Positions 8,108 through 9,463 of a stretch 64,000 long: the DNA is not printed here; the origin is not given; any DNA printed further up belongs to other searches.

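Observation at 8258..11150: AT-rich three-gene operon (PD-(D/E)xK sce7726-like, Beta-protein/sce7725-like, Cys-cluster-RES): candidate uncharacterised anti-phage / abortive-infection system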

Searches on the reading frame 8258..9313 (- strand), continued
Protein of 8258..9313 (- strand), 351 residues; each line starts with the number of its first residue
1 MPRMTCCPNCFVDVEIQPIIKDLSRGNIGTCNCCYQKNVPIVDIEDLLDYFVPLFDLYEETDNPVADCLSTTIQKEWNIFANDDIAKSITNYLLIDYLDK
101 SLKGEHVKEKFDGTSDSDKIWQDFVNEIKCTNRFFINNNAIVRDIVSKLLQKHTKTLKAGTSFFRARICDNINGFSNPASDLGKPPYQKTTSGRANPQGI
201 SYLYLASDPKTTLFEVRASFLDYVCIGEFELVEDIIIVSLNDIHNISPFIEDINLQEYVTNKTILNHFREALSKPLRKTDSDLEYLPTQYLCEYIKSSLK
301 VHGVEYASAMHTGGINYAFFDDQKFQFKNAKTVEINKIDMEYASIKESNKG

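Call 85: search_solved_structures(query=A4, max_evalue=1, show_alignments=3)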
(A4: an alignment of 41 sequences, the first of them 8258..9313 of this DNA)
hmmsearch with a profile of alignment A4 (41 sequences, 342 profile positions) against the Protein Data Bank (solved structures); distinct sequences matched with E-value up to 1: 9.
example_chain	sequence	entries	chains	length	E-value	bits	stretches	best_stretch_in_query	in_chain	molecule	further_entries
5tgw_A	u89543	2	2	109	0.13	14.8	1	55-157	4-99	PS1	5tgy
6z35_A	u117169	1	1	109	0.35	13.4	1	56-157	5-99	Maquette 2-1ip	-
3pgq_A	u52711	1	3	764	0.58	12.6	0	115-144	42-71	Acetyl-CoA carboxylase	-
3tv5_A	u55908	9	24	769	0.59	12.6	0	115-144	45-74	Acetyl-CoA carboxylase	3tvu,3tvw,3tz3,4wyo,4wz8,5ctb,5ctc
3h0j_A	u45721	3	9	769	0.6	12.6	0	115-144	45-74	Acetyl-CoA carboxylase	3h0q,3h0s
1w2x_A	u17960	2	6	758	0.6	12.6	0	115-144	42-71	ACETYL-COA CARBOXYLASE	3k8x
1uyv_A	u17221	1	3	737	0.62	12.5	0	115-144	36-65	ACETYL-COA CARBOXYLASE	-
1uyr_A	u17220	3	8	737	0.65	12.5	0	115-144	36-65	ACETYL-COA CARBOXYLASE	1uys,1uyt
1od2_A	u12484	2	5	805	0.71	12.4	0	115-144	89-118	ACETYL-COENZYME A CARBOXYLASE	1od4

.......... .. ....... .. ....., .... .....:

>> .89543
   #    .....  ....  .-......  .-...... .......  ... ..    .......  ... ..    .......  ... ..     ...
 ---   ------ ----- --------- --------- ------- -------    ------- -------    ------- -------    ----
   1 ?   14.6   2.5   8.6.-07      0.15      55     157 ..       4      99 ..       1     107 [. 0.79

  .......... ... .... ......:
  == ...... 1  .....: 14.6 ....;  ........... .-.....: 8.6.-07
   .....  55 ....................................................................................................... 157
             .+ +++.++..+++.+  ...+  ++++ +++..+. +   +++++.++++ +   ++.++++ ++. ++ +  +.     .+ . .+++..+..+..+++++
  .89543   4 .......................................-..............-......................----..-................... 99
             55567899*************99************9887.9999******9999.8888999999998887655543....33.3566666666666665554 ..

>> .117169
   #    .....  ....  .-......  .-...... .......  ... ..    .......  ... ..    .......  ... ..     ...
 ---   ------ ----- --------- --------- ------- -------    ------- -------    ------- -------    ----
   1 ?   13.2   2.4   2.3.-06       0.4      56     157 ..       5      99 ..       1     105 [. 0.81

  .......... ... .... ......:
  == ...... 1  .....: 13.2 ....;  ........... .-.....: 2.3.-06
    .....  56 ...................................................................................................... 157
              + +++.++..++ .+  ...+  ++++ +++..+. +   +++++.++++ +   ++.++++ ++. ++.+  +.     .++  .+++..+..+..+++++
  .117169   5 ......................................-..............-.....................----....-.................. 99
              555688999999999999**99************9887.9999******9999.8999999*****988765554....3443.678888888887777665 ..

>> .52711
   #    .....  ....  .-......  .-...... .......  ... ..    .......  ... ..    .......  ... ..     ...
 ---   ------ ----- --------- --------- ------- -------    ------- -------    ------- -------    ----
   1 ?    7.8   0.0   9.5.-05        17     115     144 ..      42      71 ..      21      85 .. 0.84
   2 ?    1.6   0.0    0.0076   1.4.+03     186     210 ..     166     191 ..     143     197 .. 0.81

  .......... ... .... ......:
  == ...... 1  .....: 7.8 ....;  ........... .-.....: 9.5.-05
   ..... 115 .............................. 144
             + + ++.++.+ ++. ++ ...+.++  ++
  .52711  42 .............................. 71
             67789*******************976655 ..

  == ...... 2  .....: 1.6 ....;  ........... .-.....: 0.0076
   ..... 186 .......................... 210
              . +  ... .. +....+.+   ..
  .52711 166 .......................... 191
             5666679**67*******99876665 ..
